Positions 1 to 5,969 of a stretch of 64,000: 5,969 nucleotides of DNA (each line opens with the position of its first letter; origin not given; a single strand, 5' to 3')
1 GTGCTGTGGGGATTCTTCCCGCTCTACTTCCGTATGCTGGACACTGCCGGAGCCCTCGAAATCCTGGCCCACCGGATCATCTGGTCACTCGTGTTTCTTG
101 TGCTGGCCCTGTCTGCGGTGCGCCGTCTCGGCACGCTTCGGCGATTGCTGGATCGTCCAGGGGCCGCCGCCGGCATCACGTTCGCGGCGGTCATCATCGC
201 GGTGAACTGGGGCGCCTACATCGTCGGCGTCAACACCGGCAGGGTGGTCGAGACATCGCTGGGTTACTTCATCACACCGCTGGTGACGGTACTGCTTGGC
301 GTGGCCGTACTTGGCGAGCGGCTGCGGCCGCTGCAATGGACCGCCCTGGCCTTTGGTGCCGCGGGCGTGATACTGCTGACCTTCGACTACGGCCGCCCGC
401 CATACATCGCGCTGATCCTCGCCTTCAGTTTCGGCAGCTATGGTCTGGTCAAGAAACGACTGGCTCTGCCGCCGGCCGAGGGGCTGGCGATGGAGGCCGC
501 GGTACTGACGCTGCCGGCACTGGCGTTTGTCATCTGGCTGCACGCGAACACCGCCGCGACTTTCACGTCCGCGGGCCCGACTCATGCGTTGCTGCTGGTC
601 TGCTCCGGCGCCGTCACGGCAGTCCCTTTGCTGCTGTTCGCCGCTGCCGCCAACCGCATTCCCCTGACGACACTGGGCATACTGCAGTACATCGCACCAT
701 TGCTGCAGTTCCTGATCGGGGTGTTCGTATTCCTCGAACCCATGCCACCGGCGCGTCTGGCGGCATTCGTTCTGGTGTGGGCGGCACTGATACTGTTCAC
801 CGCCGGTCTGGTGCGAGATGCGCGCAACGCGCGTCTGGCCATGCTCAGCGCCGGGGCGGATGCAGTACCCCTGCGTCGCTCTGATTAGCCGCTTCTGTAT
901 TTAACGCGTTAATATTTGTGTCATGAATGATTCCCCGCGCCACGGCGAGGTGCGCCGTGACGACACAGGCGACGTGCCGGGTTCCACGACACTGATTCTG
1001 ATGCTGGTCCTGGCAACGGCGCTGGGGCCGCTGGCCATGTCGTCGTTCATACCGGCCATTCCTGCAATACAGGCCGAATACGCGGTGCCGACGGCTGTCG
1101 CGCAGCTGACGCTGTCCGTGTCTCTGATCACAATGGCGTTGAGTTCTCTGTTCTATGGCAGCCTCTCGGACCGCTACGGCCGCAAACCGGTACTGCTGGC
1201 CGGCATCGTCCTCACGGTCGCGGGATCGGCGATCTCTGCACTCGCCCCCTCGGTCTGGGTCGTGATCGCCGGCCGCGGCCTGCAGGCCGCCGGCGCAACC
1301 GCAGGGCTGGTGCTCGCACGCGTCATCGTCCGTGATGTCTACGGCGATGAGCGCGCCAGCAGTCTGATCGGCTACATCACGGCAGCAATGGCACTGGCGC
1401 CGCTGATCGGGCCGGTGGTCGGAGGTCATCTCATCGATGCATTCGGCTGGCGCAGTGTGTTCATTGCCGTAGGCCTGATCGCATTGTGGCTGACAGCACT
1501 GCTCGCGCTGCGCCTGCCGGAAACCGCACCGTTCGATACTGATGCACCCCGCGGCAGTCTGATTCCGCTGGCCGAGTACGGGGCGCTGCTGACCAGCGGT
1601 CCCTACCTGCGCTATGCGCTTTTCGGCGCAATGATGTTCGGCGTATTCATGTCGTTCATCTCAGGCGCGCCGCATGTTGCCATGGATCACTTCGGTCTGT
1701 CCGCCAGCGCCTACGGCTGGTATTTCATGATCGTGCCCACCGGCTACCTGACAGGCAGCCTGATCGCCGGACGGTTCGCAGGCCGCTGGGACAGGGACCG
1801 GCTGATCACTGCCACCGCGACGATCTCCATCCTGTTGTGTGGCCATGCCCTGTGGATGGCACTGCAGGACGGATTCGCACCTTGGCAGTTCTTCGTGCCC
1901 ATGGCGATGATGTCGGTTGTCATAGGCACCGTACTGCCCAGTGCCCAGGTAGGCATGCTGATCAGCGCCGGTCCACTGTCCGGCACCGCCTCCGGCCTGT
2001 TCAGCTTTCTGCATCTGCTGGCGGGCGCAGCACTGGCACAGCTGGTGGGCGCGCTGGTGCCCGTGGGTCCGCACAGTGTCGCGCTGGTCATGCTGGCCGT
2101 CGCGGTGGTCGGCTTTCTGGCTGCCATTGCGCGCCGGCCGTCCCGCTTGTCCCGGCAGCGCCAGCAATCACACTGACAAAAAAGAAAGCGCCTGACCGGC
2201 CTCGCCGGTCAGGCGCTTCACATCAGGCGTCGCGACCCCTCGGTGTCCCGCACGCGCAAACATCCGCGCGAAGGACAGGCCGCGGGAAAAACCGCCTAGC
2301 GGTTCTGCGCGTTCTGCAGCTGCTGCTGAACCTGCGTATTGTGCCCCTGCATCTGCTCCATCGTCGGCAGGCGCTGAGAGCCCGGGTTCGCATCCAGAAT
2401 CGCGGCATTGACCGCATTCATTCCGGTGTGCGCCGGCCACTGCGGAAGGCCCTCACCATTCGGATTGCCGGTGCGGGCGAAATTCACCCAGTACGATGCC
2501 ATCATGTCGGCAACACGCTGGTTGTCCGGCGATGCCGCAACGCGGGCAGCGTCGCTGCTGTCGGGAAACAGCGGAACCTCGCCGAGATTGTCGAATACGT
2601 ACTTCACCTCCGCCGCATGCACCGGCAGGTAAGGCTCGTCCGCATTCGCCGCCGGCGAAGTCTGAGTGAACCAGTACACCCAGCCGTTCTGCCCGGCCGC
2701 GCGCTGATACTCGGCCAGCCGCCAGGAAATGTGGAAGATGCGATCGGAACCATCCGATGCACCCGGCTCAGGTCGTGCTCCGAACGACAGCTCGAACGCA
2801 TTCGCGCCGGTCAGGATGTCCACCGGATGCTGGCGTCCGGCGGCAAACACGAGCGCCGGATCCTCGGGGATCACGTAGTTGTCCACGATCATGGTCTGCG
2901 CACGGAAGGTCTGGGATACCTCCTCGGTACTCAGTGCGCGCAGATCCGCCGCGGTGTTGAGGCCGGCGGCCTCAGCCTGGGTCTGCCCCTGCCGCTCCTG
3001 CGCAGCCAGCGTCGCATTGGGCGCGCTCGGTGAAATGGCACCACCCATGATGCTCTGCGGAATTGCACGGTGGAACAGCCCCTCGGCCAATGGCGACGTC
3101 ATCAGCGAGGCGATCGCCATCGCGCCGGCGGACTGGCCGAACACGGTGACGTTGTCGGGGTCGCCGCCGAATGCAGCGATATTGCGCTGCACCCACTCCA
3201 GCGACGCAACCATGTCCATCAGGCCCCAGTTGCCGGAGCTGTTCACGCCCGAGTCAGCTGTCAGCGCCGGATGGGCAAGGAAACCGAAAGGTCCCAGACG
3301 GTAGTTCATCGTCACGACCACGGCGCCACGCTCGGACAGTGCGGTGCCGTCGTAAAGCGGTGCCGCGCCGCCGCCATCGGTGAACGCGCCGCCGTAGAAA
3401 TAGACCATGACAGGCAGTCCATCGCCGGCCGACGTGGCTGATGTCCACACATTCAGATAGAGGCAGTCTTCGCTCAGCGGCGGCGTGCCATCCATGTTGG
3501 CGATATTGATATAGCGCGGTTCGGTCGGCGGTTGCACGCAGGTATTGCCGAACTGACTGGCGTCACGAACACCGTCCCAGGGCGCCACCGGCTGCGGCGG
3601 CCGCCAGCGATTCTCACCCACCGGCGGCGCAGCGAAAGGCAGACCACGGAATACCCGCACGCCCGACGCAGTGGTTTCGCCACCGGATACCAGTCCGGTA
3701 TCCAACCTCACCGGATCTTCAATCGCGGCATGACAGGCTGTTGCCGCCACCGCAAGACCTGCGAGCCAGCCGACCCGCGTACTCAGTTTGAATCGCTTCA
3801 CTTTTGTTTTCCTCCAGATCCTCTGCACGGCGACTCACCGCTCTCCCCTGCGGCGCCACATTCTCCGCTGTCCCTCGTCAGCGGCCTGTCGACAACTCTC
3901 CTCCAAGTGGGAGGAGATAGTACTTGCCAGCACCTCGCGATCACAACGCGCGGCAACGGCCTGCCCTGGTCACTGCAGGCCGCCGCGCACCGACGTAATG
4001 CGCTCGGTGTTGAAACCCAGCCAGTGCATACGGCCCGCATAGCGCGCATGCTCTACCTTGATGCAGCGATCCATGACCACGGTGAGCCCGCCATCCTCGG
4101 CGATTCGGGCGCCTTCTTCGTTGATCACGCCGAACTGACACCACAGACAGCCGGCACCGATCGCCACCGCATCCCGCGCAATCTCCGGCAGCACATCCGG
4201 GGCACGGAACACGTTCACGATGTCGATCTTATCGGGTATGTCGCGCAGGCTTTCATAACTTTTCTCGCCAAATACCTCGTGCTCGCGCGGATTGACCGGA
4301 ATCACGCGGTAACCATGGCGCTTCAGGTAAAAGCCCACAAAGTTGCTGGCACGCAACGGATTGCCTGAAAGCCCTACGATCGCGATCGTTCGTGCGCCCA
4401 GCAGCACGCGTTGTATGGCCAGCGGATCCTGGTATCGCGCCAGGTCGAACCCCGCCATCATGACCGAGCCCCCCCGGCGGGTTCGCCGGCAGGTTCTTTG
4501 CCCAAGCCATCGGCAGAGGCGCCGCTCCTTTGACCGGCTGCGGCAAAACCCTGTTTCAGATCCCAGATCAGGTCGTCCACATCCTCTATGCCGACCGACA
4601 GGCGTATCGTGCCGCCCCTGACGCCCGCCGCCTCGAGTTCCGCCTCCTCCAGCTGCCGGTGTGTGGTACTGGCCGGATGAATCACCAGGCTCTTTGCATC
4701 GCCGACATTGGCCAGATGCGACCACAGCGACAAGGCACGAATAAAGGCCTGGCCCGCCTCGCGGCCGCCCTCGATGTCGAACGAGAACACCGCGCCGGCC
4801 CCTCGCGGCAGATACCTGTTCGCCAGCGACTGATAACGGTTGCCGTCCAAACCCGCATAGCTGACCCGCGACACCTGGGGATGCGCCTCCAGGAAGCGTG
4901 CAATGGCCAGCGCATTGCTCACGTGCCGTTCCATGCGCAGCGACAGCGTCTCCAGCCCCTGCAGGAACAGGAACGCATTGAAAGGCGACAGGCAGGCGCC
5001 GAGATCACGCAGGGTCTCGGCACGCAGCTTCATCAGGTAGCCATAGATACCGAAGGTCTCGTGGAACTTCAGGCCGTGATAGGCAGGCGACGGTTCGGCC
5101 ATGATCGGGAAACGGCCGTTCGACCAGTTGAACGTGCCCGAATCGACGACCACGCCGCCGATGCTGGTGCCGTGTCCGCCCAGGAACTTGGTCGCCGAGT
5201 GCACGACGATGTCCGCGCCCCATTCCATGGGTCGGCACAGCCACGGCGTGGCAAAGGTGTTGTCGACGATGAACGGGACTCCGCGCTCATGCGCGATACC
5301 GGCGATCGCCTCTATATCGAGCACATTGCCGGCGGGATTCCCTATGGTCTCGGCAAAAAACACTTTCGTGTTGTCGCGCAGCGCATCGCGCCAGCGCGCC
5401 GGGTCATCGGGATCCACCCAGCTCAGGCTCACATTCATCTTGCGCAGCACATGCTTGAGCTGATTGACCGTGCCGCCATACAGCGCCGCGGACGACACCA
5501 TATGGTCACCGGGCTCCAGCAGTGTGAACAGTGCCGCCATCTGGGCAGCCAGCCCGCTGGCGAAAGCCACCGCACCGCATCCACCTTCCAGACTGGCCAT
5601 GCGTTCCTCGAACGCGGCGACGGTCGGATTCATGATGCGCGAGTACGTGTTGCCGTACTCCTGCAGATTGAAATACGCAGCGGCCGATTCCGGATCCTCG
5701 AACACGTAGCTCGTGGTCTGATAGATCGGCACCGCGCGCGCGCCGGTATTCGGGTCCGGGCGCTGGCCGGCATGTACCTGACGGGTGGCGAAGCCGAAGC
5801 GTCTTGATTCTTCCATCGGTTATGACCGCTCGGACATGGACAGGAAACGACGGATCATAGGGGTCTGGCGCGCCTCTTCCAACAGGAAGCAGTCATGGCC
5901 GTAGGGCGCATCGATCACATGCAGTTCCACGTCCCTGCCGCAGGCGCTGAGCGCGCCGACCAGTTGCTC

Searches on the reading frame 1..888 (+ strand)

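Call 71: search_protein_families(library=pfam, proteins=[window:1-888:+], max_evalue=0.00001)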
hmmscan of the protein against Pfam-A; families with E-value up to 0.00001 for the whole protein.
window:1-888:+ (295 aa): 1 family
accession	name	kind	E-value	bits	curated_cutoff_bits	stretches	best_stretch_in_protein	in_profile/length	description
PF00892.27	EamA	-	8.1e-16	59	28.2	1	2-127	13-134/135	EamA-like transporter family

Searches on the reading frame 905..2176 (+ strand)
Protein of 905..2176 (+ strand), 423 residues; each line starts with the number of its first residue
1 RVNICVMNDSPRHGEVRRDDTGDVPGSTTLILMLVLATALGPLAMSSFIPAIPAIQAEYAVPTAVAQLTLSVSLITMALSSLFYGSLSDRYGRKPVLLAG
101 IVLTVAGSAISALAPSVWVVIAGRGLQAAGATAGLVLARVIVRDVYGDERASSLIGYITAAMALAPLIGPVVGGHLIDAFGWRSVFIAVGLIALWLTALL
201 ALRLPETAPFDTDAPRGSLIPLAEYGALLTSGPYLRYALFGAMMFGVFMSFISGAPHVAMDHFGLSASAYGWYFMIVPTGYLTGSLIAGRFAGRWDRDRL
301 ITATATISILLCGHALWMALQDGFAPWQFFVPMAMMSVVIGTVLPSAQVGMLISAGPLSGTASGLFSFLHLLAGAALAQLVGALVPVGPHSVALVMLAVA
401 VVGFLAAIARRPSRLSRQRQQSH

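Call 71: search_protein_families(library=pfam, proteins=[window:905-2176:+], max_evalue=0.00001)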
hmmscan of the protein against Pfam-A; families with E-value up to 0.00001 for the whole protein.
window:905-2176:+ (423 aa): 2 families
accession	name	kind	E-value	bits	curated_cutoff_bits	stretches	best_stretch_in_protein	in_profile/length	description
PF07690.21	MFS_1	-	1e-44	153.4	33.4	1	34-376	1-345/347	Major Facilitator Superfamily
PF00083.30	Sugar_tr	-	5.8e-13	49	22.3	1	62-137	44-122/452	Sugar (and other) transporter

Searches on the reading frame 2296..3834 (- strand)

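Call 71: search_protein_families(library=pfam, proteins=[window:2296-3834:-], max_evalue=0.00001)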
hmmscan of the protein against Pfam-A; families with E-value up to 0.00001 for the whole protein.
window:2296-3834:- (512 aa): 3 families
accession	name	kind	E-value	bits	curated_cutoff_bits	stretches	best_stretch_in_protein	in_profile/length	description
PF00135.34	COesterase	-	4.2e-100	336.6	27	2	42-354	5-322/515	Carboxylesterase family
PF07859.19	Abhydrolase_3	-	9.3e-08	32.5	25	0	205-259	49-100/210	alpha/beta hydrolase fold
PF20434.5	BD-FAE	-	2.8e-07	30.7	26.8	1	135-244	9-105/215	BD-FAE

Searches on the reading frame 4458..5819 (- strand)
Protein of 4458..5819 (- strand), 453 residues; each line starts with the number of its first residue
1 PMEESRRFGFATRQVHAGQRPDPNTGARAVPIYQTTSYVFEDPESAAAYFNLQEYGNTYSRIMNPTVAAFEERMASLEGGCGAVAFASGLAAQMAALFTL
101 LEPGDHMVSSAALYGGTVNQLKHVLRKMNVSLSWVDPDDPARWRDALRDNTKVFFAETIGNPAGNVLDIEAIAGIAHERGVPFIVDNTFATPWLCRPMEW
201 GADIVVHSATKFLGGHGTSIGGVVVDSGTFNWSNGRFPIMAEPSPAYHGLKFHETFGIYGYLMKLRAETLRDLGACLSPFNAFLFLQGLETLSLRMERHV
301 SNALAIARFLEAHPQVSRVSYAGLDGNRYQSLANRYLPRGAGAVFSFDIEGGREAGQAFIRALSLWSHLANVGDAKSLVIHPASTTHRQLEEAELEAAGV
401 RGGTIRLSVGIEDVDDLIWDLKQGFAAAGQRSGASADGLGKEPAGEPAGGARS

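Call 71: search_protein_families(library=pfam, proteins=[window:4458-5819:-], max_evalue=0.00001)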
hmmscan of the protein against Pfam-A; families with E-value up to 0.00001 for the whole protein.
window:4458-5819:- (453 aa): 3 families
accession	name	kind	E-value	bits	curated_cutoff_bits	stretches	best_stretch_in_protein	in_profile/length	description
PF01053.26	Cys_Met_Meta_PP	-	2.9e-135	451.2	27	1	12-425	2-380/381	Cys/Met metabolism PLP-dependent enzyme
PF00266.25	Aminotran_5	-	1.2e-08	34.8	21.5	1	91-220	77-210/371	Aminotransferase class-V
PF00155.27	Aminotran_1_2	-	7.5e-07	29.1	19.7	1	53-226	29-234/361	Aminotransferase class I and II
